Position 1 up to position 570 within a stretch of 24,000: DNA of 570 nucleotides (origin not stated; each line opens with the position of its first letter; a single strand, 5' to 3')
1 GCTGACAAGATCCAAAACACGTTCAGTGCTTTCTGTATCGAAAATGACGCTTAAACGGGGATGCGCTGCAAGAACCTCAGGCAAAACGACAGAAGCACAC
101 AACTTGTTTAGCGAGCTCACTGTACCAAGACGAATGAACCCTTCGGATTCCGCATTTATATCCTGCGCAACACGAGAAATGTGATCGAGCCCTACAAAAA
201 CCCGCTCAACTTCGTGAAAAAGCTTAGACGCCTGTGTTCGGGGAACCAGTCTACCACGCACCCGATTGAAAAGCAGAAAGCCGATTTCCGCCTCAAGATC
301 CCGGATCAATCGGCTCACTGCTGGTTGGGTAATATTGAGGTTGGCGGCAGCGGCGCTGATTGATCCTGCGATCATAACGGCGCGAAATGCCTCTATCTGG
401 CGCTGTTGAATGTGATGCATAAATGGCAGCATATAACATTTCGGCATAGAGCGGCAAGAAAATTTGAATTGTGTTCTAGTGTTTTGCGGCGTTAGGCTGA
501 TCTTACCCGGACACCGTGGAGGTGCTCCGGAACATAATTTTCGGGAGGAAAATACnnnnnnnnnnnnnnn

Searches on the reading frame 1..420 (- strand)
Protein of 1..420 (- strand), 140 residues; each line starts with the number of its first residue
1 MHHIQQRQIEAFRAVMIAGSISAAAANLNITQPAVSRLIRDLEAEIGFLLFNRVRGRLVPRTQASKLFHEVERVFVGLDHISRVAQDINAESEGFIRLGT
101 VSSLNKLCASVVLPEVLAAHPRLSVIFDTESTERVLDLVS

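Call 79: search_protein_families(library=pfam, proteins=[window:1-420:-], max_evalue=0.001)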
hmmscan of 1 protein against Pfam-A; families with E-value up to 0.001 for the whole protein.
window:1-420:- (140 aa): 1 family
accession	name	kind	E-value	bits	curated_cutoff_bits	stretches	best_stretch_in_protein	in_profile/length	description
PF00126.33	HTH_1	-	2e-17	63.3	26.6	1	7-60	2-55/60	Bacterial regulatory helix-turn-helix protein, lysR family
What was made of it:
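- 1..420 (-): N-terminal 140 residues of the divergent LysR-type regulator; the start is ATG 420 and the rest lies outside the window. PF00126 HTH_1, 63 bits (call 79).
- On LysR-type transcriptional regulators: HTH_1 is in the window fragment (call 79).
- Checked: Its 140 visible residues carry the LysR HTH (call 79).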
